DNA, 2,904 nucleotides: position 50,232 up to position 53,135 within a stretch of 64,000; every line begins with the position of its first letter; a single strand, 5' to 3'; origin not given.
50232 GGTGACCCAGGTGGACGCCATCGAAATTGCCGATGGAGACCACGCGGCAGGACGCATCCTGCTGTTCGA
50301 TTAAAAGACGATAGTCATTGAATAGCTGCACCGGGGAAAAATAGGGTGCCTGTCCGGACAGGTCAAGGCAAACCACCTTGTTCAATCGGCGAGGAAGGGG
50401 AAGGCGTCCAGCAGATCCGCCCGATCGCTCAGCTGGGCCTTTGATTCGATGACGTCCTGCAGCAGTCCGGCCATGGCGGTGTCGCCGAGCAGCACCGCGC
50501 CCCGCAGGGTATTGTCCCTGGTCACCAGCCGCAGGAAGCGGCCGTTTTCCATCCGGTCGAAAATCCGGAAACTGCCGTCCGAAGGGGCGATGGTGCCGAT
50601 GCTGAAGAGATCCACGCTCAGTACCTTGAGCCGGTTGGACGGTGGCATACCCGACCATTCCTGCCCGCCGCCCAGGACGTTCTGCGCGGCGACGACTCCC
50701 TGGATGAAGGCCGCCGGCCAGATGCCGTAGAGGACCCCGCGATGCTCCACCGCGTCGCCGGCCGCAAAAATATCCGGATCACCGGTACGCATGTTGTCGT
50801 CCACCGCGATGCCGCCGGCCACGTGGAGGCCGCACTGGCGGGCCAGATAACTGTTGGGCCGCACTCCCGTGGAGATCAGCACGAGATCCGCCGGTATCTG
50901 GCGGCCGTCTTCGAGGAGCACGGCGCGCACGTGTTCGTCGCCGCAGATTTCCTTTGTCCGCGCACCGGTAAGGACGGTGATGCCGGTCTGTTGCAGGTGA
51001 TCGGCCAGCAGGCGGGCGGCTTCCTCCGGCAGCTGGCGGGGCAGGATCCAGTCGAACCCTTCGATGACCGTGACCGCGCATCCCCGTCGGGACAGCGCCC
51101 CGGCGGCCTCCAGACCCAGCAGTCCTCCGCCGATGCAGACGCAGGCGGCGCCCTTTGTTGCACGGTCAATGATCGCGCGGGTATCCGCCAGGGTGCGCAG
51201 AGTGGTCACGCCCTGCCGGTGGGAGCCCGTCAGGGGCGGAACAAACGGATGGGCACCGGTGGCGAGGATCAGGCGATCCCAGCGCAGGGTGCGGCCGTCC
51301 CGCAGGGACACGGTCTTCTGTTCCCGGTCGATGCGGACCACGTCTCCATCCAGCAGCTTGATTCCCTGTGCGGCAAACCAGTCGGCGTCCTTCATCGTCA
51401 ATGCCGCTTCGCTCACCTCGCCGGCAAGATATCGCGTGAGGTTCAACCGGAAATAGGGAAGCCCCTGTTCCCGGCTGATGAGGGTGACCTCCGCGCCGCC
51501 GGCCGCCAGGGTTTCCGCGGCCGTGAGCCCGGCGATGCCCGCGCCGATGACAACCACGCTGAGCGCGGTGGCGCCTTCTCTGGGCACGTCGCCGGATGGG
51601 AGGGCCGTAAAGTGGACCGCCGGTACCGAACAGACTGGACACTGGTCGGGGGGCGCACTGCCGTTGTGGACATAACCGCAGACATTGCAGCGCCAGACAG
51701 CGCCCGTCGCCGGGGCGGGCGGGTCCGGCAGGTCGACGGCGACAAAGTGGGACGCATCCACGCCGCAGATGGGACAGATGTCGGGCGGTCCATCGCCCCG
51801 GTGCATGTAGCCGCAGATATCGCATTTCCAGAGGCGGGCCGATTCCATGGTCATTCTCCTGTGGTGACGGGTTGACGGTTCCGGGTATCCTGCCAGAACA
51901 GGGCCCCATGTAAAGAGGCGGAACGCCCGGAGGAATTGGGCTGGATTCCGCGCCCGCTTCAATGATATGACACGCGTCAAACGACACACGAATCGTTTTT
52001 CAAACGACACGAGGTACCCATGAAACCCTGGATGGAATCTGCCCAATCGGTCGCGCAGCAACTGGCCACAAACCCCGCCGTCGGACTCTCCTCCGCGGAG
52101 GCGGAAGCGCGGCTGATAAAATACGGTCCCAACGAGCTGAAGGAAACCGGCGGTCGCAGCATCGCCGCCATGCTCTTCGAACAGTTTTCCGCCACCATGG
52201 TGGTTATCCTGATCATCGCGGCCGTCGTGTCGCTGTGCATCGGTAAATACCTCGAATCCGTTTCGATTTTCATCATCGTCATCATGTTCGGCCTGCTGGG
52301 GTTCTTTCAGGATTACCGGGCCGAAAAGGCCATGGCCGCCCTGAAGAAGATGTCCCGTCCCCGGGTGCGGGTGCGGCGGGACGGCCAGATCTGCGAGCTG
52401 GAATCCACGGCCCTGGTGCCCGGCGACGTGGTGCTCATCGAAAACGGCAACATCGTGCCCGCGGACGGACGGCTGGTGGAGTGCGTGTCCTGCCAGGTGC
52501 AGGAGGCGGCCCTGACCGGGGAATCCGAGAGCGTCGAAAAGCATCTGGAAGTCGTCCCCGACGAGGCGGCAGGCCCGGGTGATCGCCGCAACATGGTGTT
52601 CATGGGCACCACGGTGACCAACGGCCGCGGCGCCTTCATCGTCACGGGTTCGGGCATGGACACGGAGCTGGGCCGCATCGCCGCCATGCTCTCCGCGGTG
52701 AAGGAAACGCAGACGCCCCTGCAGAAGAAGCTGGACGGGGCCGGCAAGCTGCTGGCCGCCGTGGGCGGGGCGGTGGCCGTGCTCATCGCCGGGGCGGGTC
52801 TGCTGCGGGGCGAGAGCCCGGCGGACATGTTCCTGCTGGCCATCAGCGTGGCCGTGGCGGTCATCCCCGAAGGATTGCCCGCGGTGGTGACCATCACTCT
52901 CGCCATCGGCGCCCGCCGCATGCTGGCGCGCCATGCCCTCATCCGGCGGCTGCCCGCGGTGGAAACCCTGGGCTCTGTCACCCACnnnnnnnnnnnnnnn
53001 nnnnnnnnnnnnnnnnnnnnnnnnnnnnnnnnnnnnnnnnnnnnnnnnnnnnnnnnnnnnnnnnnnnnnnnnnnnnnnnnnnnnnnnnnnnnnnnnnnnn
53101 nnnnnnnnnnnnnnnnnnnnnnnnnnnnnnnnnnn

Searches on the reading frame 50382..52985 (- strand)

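Call 65: search_protein_families(library=pfam, proteins=[window:50382-52985:-], max_evalue=0.001)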
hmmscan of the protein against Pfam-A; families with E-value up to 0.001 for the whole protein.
window:50382-52985:- (867 aa): 16 families
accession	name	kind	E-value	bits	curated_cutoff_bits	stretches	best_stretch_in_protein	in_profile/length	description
PF07992.20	Pyr_redox_2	-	4.9e-69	233.4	26.1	1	476-759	2-287/291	Pyridine nucleotide-disulphide oxidoreductase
PF00070.33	Pyr_redox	-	3.5e-26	92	22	2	616-693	3-81/82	Pyridine nucleotide-disulphide oxidoreductase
PF21349.2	RUBY_RBDX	-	5.8e-26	90.1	26.5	2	386-414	1-29/30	Rubrerythrin, rubredoxin-like domain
PF18267.7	Rubredoxin_C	-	4.5e-12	46.2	25.9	1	782-849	1-69/70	Rubredoxin NAD+ reductase C-terminal domain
PF01266.30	DAO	-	1.2e-10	42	27.9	1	477-506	2-31/353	FAD dependent oxidoreductase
PF13738.12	Pyr_redox_3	-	8.5e-10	38.8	30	1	476-586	166-275/305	Pyridine nucleotide-disulphide oxidoreductase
PF01134.28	GIDA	-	8.2e-09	35.4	22.1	0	477-504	2-29/391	Glucose inhibited division protein A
PF23458.2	DUF7130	-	2.1e-08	34.4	35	0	380-416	48-85/89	Domain of unknown function (DUF7130)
PF03486.20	HI0933_like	-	1.1e-07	32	50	0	476-507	2-33/244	HI0933-like protein Rossmann domain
PF13450.12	NAD_binding_8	-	1.4e-07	32.1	21.9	1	479-507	1-29/68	NAD(P)-binding Rossmann-like domain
PF05834.18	Lycopene_cycl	-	9e-07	28.7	23.4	0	670-738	102-170/380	Lycopene cyclase protein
PF01262.27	AlaDh_PNT_C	-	1.3e-06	28.4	23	1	471-505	25-59/214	Alanine dehydrogenase/PNT, C-terminal domain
PF13241.12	NAD_binding_7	-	8.7e-06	26.7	22.1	0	476-507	9-40/104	Putative NAD(P)-binding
PF00890.30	FAD_binding_2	-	3.6e-05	23.6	20.4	1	477-508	2-33/414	FAD binding domain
PF01494.25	FAD_binding_3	-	4.2e-05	23.4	22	0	476-507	3-34/349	FAD binding domain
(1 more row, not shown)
